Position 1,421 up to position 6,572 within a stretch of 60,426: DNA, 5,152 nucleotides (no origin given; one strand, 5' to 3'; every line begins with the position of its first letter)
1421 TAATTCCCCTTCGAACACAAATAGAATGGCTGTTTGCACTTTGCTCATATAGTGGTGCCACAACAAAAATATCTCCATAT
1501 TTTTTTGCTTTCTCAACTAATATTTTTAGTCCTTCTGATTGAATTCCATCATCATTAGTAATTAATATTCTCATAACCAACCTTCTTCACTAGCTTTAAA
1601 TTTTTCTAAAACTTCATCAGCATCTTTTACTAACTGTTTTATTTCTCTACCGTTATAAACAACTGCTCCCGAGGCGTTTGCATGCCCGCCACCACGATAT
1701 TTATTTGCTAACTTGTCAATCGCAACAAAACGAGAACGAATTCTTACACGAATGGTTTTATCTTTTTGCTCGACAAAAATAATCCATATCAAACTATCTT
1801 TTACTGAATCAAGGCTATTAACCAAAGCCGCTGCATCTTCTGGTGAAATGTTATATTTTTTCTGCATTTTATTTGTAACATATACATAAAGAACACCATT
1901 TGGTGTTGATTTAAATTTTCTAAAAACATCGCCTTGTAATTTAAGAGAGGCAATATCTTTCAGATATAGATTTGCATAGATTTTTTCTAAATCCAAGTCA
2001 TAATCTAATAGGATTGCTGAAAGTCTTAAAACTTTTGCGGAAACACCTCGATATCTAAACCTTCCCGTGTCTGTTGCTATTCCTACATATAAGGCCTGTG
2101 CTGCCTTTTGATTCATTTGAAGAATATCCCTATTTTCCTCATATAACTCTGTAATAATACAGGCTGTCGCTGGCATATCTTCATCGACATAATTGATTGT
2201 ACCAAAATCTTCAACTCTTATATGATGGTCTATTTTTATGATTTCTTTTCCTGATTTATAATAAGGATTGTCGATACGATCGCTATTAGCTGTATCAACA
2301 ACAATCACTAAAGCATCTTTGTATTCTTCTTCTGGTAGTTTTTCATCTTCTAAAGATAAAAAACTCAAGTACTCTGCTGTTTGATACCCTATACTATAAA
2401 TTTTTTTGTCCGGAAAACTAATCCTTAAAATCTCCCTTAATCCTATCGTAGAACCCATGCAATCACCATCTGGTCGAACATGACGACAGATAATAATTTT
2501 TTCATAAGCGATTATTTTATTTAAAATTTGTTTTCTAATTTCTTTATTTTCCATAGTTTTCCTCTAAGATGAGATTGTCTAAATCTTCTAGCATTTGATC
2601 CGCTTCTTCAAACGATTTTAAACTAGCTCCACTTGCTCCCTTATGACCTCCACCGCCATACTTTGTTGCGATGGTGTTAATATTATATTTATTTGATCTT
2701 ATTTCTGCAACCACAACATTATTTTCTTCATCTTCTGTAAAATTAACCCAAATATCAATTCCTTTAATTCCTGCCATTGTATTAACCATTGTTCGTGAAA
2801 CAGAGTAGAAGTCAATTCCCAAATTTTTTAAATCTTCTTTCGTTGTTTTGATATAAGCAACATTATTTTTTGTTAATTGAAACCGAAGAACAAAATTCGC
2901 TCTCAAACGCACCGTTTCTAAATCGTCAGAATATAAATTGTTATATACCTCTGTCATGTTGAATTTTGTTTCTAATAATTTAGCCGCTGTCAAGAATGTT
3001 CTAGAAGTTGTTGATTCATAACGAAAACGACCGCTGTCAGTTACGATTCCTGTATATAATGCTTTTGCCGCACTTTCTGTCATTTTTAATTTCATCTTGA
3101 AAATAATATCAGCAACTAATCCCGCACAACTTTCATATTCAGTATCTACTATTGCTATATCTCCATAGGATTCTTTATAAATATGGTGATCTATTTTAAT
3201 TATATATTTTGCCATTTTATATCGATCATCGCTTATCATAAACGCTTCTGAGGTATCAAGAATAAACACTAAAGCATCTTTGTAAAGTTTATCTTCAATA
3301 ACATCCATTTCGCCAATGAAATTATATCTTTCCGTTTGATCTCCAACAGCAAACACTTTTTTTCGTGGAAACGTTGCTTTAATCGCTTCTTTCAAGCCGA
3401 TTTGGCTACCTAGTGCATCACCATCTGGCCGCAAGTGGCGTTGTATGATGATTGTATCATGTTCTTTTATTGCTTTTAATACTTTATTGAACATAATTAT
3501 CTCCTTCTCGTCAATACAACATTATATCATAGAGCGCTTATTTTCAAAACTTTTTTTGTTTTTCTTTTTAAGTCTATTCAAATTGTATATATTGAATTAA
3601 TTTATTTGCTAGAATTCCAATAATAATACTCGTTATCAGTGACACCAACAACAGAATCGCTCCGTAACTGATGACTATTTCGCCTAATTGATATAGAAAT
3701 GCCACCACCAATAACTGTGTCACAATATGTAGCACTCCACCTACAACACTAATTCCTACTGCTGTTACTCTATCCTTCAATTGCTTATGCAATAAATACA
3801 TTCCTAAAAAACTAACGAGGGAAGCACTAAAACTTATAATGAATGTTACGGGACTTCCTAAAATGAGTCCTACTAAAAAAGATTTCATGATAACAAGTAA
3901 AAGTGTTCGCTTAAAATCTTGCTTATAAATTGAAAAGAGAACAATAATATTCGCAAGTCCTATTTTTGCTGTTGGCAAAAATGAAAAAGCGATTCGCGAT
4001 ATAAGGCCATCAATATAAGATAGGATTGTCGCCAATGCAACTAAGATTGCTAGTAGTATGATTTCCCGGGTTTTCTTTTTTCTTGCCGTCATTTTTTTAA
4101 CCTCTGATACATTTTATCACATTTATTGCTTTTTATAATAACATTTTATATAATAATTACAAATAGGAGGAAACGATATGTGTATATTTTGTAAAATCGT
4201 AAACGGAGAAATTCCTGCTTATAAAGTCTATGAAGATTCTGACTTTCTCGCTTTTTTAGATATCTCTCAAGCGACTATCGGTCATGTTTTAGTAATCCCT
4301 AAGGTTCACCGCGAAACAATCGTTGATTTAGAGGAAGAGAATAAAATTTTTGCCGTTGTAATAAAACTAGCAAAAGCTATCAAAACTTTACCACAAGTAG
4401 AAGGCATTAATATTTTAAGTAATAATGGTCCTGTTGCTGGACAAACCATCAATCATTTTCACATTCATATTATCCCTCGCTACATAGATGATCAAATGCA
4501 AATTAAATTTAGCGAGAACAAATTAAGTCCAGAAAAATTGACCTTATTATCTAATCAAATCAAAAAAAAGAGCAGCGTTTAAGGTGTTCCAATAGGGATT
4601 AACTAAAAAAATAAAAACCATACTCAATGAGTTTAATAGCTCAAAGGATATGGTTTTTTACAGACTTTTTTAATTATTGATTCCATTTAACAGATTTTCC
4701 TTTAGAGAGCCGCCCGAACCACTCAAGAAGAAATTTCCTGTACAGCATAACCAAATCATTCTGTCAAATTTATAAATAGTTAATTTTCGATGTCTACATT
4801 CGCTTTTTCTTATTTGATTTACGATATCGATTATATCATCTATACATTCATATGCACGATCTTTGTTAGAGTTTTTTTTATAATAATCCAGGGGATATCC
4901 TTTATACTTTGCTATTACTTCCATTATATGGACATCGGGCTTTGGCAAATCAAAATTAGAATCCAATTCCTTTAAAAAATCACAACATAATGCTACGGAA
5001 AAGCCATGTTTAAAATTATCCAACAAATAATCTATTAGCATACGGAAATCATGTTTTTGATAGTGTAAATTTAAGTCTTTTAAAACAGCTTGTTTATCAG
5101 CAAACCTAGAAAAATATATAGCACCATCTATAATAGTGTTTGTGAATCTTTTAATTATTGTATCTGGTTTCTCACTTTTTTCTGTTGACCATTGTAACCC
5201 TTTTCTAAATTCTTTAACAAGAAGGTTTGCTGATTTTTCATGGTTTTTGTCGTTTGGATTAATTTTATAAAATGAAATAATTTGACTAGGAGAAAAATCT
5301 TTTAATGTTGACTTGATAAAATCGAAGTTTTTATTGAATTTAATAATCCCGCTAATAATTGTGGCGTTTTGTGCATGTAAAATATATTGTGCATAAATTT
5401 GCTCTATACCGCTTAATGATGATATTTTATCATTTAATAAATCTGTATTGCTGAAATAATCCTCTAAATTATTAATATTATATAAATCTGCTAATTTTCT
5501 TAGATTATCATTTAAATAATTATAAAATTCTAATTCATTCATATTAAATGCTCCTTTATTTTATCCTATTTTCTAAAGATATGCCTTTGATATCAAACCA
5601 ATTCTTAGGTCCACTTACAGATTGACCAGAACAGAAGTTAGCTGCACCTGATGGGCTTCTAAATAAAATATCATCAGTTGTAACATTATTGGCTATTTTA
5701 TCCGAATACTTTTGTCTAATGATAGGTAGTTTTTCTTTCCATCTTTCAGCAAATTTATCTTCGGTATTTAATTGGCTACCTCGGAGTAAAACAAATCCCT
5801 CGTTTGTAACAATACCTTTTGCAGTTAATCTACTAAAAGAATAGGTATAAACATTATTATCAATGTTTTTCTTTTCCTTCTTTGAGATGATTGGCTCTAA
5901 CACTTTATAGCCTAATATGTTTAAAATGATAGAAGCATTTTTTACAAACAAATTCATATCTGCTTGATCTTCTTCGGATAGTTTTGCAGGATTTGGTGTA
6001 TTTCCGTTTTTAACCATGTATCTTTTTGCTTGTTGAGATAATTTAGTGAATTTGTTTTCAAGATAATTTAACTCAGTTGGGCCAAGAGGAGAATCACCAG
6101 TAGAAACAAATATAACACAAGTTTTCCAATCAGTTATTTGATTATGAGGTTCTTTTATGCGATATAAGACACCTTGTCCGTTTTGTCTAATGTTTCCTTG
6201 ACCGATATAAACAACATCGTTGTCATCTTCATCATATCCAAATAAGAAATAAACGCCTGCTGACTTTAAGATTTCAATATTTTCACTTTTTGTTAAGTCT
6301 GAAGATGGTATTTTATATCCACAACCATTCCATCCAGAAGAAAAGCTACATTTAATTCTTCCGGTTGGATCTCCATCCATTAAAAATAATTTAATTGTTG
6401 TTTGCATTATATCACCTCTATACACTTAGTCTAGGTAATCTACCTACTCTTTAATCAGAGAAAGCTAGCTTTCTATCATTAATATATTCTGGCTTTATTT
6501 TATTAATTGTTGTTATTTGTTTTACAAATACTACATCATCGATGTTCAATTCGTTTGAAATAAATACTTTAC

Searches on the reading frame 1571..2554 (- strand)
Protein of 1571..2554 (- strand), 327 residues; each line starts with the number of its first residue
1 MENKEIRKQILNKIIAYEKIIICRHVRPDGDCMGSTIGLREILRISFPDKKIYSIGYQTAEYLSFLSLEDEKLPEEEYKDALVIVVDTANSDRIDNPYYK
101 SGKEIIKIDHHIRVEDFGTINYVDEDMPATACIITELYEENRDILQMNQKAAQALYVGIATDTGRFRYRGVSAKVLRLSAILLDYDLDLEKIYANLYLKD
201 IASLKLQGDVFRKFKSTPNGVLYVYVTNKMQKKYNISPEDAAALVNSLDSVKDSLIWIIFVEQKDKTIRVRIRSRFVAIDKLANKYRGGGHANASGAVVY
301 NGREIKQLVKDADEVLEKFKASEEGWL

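Call 90: find_encoding_contigs(protein=window:1571-2554:-, flank=10000, max_places=1)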
Protein window:1571-2554:- (327 aa): 24 contigs read that carry it; 1 place shown.
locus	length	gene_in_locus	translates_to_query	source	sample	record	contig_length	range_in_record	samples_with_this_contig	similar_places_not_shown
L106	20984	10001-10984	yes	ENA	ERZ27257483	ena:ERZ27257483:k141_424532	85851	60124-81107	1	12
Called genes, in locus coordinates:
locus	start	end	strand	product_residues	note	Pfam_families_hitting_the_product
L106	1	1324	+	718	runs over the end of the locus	PF00005:ABC_tran, PF02463:SMC_N (weak)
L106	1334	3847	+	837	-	PF00005:ABC_tran, PF02463:SMC_N (weak), PF13476:AAA_23 (weak), PF13304:AAA_21 (faint), PF02687:FtsX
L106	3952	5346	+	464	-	PF01546:Peptidase_M20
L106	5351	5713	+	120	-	PF10571:UPF0547 (faint), PF13240:Zn_Ribbon_1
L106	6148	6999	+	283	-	PF14267:DUF4357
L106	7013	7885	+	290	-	-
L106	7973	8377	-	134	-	PF11969:DcpS_C, PF01230:HIT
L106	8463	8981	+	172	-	PF07456:Hpre_diP_synt_I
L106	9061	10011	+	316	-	PF01368:DHH, PF02272:DHHA1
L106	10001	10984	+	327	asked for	PF01368:DHH, PF02272:DHHA1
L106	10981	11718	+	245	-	PF01975:SurE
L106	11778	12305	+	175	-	-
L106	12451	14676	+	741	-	PF02368:Big_2, PF26182:Ig_NUP210_5th (faint), PF02368:Big_2, PF26918:Ig_Eae (weak), PF02368:Big_2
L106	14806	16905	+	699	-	PF05621:TniB (weak), PF13191:AAA_16, PF00004:AAA, PF17871:AAA_lid_9, PF00004:AAA, PF07724:AAA_2, PF07728:AAA_5, PF10431:ClpB_D2-small, +11 more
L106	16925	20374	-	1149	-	PF22590:Cas3-like_C_2 (faint), PF17757:UvrB_inter, PF02559:CarD_TRCF_RID, PF00270:DEAD, PF04851:ResIII (weak), PF00271:Helicase_C, PF03461:TRCF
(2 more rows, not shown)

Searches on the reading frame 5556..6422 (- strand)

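Call 70: search_protein_families(library=pfam, proteins=[window:5556-6422:-], max_evalue=0.00001)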
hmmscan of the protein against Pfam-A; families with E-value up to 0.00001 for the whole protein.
window:5556-6422:- (288 aa): 1 family
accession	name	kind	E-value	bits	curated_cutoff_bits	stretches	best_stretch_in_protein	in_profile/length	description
PF14267.11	DUF4357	-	5e-10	39.6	38.4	1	247-283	18-54/54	Domain of unknown function (DUF4357)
